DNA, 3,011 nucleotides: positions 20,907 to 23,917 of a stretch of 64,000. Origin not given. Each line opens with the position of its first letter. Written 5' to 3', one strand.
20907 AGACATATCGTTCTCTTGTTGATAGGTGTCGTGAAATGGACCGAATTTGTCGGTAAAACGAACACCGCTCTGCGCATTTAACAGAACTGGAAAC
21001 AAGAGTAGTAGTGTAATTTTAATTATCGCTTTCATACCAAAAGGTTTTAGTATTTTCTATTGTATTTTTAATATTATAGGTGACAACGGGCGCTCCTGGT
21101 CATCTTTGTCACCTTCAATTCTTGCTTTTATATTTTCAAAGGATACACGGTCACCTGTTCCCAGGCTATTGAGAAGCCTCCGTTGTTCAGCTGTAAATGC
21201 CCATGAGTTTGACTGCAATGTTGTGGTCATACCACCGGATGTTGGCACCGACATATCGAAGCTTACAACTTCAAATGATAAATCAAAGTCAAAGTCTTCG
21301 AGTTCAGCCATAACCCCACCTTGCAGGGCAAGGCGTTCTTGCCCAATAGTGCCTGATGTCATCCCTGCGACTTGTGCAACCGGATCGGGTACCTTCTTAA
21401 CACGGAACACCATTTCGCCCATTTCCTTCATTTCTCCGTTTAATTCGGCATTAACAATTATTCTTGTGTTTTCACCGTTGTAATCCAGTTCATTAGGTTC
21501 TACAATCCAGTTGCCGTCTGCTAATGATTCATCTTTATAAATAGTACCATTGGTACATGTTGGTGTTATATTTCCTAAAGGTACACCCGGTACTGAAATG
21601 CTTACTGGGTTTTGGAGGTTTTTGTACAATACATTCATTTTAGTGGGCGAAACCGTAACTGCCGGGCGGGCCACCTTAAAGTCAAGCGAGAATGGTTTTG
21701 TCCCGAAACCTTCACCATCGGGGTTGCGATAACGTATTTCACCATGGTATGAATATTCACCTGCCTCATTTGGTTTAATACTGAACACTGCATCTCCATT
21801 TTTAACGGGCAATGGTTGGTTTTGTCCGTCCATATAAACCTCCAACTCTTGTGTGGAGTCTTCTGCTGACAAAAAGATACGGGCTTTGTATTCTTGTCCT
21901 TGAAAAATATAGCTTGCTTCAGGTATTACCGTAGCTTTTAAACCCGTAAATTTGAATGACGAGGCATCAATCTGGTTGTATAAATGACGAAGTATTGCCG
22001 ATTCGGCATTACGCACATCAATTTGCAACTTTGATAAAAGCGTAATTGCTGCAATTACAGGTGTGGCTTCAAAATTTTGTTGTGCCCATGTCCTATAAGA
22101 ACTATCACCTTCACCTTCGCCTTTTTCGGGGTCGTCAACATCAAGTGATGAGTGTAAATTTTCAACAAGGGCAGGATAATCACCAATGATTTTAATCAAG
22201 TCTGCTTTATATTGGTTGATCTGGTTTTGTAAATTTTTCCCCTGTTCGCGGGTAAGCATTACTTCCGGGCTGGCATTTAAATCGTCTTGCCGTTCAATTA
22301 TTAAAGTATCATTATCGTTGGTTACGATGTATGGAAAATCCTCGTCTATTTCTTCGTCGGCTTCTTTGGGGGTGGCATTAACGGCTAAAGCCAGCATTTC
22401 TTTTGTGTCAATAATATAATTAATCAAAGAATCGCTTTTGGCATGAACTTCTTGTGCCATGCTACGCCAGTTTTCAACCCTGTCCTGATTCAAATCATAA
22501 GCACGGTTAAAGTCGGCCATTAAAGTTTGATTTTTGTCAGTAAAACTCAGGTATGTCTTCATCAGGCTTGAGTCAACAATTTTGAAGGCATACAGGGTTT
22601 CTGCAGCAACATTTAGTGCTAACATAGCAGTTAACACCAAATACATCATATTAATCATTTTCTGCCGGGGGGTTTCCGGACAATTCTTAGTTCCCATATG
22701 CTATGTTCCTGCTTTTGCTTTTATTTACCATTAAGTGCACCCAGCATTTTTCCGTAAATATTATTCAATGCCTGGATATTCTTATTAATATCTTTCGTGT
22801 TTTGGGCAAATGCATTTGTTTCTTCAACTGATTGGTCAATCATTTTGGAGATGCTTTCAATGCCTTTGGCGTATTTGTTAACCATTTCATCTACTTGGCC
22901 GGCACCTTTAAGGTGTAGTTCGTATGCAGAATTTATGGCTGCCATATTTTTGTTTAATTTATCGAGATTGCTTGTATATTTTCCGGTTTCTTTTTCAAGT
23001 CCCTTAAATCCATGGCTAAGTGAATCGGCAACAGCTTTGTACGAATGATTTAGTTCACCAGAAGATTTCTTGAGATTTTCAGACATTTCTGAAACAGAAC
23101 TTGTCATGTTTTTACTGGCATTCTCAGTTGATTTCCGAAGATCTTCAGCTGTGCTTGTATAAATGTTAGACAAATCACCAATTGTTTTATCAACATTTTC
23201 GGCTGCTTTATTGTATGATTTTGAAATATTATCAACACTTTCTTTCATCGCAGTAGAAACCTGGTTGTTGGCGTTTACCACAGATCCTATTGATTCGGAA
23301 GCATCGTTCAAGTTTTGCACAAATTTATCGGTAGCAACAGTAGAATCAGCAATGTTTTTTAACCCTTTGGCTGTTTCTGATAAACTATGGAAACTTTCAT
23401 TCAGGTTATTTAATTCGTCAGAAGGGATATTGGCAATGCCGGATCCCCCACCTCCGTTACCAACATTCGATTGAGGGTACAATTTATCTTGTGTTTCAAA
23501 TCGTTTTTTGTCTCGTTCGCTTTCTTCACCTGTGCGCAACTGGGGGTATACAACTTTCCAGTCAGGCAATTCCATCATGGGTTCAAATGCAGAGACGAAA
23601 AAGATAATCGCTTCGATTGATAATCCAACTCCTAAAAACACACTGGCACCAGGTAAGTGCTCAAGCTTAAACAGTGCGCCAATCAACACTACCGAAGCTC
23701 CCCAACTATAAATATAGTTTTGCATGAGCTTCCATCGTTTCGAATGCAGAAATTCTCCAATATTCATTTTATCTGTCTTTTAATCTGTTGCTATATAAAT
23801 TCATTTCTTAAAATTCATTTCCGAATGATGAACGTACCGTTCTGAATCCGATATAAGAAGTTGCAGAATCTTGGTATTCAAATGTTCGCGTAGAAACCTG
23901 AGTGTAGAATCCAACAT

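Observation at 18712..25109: Two PorK/GldK paralogs bracket porLMN and differ in their cysteines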

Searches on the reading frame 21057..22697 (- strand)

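Call 3: search_protein_families(library=ncbifam, proteins=[window:21057-22697:-])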
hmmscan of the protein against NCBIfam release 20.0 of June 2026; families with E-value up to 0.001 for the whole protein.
window:21057-22697:- (546 aa): 1 family
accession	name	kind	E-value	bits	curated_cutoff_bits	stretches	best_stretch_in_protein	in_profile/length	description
TIGR03517.2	GldM_gliding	equivalog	9.5e-105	351.3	180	1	8-531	6-512/524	type IX secretion system motor protein PorM/GldM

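Call 4: search_protein_families(library=pfam, proteins=[window:21057-22697:-])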
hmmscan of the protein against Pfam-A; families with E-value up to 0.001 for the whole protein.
window:21057-22697:- (546 aa): 4 families
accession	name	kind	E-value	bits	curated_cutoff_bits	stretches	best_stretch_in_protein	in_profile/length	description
PF12081.13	GldM_1st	-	1.9e-40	139.4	25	1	34-241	2-193/194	GldM N-terminal domain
PF21601.3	GldM_2nd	-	9.8e-21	74.5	24.4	1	244-331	1-86/98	GldM second domain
PF21602.3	GldM_3rd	-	2.6e-19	69.7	25.2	1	347-434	2-82/82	GldM third domain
PF12080.14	GldM_4th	-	1.3e-18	68.1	24.6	1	437-546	1-114/114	GldM C-terminal domain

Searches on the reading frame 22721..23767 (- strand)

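Call 3: search_protein_families(library=ncbifam, proteins=[window:22721-23767:-])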
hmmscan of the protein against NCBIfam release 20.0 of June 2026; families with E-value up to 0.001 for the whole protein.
window:22721-23767:- (348 aa): 11 families
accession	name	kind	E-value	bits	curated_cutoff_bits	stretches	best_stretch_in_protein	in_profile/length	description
TIGR03513.1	GldL_gliding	equivalog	9e-50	169.9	68.3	2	15-248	3-231/247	type IX secretion system motor protein PorL/GldL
NF043058.1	T4SS_LegC2C7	subfamily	2.4e-07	30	350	1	118-236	144-258/348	LegC2/C7 family Dot/Icm T4SS effector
NF033914.0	antiphage_ZorA_1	subfamily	2.2e-06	26.3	190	1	144-334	351-537/619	anti-phage ZorAB system protein ZorA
TIGR04523.1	Mplasa_alph_rch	subfamily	9.5e-06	23.8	270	1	131-339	423-634/745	helix-rich protein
TIGR00996.1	Mtu_fam_mce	paralog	2.5e-05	23.6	140.5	1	120-249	149-274/291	MCE family protein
TIGR02169.1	SMC_prok_A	equivalog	0.00013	19.8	729.4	1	123-336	706-918/1165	chromosome segregation protein SMC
NF047515.1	SpiroCoCo_C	equivalog_domain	0.00015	21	125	0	117-208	111-201/313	SpiroCoCo family coiled-coil protein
NF008729.0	PRK11747.1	equivalog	0.00055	18.5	598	0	113-285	243-412/703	ATP-dependent DNA helicase DinG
NF003034.1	PRK03918.1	equivalog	0.00062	17.8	700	0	118-336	222-433/878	DNA double-strand break repair ATPase Rad50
NF003413.0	PRK04778.1-7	equivalog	0.00069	18.1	556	0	165-334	261-421/564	septation ring formation regulator EzrA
TIGR04527.1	mycoplas_twoTM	subfamily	0.00084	19.1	125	0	120-194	107-181/248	MG_279/MG_280 family protein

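Call 4: search_protein_families(library=pfam, proteins=[window:22721-23767:-])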
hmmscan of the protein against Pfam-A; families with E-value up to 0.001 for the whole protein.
window:22721-23767:- (348 aa): 9 families
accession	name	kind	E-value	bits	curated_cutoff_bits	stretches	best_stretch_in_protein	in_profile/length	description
PF22827.1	GldL_N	-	3.9e-26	91.5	24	1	19-79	1-61/62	GldL N-terminal domain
PF01442.23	Apolipoprotein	-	1.2e-06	28.8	90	1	122-318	2-182/190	Apolipoprotein A1/A4/E domain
PF07464.16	ApoLp-III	-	9.5e-06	26.3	36.3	1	153-275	4-128/146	Apolipophorin-III precursor (apoLp-III)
PF10157.14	BORCS6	-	2.6e-05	24.8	35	0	255-339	10-88/101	BLOC-1-related complex sub-unit 6 C-terminal helix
PF06103.16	DUF948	-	8.3e-05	23.1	37.2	0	288-335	48-88/89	Bacterial protein of unknown function (DUF948)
PF09731.14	Mitofilin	-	0.00011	21.8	27.4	1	130-305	218-400/614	Mitochondrial inner membrane protein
PF04108.17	ATG17_like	-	0.0002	21.4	43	1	118-276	124-278/355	Autophagy protein ATG17-like domain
PF05478.16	Prominin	-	0.00025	19.8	34.3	1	121-332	181-393/799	Prominin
PF04513.17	Baculo_PEP_C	-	0.00041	20.9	38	0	204-277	37-110/140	Baculovirus polyhedron envelope protein, PEP, C terminus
